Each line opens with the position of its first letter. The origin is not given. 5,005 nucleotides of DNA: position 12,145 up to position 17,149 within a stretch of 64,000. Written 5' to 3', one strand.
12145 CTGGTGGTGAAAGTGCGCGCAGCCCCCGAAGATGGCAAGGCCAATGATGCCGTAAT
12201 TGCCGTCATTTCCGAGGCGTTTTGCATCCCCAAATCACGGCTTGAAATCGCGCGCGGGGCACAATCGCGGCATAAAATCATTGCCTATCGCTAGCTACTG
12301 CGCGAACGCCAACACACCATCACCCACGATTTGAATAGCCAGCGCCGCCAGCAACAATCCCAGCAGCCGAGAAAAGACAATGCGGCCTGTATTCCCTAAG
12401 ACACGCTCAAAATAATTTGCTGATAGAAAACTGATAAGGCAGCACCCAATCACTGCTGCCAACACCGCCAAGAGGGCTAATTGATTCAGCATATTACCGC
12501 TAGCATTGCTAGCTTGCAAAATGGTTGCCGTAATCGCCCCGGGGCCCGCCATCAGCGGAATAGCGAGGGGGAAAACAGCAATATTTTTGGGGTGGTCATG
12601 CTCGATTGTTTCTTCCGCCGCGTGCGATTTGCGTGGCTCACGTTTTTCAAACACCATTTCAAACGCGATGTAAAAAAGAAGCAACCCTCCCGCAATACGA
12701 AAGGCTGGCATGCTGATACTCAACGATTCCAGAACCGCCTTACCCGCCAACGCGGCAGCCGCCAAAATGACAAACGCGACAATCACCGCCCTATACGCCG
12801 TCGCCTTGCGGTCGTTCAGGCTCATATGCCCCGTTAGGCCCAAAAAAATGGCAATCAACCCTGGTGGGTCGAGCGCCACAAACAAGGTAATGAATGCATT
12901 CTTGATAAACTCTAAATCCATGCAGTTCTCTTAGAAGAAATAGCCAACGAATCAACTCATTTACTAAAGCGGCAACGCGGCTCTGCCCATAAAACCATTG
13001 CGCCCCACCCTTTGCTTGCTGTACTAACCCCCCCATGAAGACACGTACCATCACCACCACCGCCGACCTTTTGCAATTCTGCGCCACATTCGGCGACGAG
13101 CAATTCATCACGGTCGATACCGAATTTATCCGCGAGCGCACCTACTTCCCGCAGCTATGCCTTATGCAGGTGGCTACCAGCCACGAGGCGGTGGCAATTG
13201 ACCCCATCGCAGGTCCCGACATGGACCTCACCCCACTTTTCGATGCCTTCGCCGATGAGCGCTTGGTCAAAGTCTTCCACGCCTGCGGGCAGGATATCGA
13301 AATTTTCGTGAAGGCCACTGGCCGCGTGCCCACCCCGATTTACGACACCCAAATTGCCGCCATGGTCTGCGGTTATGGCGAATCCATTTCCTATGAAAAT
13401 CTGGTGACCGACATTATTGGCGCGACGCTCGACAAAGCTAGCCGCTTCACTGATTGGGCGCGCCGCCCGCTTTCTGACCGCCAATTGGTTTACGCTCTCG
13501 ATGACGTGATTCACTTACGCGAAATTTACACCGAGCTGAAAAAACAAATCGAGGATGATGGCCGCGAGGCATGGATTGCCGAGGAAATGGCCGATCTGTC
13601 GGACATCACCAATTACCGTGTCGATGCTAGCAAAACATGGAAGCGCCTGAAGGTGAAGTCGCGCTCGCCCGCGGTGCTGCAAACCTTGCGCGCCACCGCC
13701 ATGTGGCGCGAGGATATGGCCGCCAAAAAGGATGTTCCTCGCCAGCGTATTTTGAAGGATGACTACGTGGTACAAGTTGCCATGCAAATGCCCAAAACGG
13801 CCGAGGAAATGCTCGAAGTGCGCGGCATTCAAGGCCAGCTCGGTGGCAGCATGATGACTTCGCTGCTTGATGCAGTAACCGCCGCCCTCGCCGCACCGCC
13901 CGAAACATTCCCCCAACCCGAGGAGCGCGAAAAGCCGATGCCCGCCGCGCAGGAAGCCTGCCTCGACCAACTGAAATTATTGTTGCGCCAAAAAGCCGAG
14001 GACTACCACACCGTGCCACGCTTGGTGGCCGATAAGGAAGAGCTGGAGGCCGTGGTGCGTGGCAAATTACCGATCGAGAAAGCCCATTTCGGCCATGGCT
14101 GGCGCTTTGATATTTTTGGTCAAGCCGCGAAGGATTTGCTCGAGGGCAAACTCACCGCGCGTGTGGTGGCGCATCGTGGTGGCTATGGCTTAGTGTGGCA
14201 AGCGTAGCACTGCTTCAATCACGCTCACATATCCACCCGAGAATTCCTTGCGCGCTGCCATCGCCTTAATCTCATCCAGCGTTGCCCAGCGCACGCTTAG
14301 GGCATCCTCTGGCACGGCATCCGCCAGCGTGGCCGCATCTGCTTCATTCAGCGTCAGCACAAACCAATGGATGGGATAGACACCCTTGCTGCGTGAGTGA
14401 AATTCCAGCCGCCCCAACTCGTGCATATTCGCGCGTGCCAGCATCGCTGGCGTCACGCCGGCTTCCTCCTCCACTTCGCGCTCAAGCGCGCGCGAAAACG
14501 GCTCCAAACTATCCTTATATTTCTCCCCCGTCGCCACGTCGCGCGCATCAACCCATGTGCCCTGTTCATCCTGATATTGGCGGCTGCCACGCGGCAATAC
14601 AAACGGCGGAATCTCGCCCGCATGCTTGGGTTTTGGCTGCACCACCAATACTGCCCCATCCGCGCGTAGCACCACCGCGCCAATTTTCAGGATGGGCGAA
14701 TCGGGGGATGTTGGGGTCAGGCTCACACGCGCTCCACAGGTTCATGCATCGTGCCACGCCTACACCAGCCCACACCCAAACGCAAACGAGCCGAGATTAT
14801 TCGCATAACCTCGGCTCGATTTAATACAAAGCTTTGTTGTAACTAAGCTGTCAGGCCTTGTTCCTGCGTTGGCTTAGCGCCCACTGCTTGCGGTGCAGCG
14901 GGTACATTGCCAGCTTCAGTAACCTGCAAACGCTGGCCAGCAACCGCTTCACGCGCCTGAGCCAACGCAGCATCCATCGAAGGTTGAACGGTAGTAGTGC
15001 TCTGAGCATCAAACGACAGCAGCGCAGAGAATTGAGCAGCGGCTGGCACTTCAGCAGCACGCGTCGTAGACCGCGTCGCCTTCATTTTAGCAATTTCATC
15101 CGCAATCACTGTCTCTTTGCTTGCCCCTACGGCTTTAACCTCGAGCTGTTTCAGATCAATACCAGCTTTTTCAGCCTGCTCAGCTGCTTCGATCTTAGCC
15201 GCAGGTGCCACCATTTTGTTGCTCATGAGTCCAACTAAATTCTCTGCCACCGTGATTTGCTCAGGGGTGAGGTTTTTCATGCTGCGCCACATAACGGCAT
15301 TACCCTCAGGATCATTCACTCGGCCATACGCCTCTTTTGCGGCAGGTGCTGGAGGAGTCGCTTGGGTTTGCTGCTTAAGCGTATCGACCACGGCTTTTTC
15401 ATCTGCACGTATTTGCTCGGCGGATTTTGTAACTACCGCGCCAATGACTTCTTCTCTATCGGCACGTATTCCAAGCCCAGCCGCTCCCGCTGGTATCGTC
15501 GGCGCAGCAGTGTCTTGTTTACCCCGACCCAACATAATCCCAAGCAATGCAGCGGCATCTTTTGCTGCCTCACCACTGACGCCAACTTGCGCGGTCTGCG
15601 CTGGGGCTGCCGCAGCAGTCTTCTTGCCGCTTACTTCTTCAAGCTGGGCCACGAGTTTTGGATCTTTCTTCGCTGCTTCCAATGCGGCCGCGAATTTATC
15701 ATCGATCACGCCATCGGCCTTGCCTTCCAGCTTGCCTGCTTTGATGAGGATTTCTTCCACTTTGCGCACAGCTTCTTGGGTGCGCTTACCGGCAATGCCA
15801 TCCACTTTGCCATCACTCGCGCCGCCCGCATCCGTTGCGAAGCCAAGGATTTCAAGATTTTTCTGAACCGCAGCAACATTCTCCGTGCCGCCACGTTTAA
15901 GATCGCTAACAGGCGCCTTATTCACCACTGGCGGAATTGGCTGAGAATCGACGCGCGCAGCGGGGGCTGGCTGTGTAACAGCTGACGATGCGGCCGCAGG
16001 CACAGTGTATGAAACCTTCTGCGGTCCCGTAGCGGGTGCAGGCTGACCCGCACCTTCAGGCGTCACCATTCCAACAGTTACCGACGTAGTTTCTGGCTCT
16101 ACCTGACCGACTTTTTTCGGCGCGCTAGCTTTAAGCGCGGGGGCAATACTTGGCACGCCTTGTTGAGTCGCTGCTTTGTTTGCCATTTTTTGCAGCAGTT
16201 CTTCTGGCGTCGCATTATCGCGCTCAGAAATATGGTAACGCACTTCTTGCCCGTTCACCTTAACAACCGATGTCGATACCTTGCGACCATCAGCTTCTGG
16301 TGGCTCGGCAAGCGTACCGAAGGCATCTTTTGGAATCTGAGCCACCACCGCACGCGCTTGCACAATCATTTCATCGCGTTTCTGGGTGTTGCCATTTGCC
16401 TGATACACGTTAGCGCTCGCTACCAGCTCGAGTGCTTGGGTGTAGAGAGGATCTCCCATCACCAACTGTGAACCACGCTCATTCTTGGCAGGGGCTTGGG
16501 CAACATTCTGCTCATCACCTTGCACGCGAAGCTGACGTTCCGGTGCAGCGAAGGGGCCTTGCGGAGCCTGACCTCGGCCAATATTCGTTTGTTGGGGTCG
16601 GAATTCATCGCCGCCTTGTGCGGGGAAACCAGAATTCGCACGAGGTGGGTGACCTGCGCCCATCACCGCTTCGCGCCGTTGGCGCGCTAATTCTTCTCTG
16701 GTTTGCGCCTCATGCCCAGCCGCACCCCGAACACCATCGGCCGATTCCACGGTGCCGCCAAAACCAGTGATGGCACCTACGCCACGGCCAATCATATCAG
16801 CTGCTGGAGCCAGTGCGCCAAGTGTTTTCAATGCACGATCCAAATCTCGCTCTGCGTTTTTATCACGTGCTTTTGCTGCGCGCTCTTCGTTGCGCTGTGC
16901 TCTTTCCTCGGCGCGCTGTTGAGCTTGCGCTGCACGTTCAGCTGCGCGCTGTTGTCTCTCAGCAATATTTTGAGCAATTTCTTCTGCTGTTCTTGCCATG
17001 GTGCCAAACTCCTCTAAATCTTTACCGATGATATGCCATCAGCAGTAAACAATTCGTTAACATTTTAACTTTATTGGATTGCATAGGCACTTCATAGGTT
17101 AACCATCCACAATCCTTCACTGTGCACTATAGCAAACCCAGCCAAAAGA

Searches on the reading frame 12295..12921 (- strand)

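Call 43: search_protein_families(library=pfam, proteins=[window:12295-12921:-], max_evalue=0.001)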
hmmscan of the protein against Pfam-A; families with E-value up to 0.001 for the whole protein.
window:12295-12921:- (208 aa): 2 families
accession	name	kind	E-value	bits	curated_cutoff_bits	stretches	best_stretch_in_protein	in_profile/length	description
PF01914.23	MarC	-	3e-55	187.2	23.9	1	4-204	2-200/203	MarC family integral membrane protein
PF03741.22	TerC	-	0.00057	20.1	27.8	0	26-117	18-99/178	Integral membrane protein TerC family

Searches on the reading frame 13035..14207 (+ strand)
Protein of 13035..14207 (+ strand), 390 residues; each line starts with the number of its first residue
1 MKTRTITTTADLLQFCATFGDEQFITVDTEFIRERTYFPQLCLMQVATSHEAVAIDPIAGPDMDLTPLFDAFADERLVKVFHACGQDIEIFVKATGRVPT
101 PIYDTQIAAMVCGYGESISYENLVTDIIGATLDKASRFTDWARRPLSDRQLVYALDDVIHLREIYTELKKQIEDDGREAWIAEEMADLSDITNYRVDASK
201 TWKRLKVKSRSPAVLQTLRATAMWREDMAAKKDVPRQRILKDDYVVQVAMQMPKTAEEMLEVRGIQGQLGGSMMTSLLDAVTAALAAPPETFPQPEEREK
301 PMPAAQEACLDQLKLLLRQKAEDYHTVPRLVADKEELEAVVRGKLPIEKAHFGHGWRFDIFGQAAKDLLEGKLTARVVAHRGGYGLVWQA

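Call 15: search_protein_families(library=pfam, proteins=[window:13035-14207:+], max_evalue=0.001)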
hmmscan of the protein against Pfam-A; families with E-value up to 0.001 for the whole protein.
window:13035-14207:+ (390 aa): 2 families
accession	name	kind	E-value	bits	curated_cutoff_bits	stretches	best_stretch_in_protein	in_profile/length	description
PF01612.26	DNA_pol_A_exo1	-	8.9e-37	127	23.6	1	4-173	2-173/173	3'-5' exonuclease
PF00570.28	HRDC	-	1e-10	41.9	23.8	1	219-268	6-55/68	HRDC domain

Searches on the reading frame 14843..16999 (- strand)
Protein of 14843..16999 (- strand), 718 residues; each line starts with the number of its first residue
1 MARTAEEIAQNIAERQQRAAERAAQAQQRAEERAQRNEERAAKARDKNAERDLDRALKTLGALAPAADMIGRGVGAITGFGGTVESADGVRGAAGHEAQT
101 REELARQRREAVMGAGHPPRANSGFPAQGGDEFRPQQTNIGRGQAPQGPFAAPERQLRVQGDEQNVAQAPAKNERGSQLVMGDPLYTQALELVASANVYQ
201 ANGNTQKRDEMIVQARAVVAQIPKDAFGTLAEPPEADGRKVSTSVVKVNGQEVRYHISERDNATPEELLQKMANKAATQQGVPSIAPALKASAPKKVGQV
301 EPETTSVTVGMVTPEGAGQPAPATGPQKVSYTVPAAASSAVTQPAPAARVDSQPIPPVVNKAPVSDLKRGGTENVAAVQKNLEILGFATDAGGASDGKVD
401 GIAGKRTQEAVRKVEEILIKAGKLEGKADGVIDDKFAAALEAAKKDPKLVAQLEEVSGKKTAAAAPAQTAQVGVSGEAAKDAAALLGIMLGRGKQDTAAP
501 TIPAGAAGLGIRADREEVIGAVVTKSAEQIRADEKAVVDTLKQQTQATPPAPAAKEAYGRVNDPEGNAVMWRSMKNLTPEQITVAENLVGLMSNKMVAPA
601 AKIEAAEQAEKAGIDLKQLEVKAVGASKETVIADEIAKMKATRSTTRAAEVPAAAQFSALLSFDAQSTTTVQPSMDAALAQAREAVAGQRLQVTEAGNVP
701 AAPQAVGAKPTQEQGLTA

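Call 12: search_protein_families(library=pfam, proteins=[window:14843-16999:-], max_evalue=0.01)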
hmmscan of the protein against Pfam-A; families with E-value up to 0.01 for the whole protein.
window:14843-16999:- (718 aa): 2 families
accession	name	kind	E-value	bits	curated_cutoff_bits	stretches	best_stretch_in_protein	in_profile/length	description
PF01471.23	PG_binding_1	-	3e-07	31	23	1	373-413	3-36/57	Putative peptidoglycan binding domain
PF08597.15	eIF3_subunit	-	0.0062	16.9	28.9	1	4-68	68-130/250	Translation initiation factor eIF3 subunit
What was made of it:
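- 14843..16999 (-): Target of site B: 718-aa Ala/Glu/Gln-rich protein with one PG_binding_1 domain and a 5' UTR of about 120 nt. Pfam (call 12).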

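Call 44: search_protein_families(library=ncbifam, proteins=[window:14843-16999:-], max_evalue=0.001)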
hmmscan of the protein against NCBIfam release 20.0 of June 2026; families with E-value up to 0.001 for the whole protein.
window:14843-16999:- (718 aa): 0 families
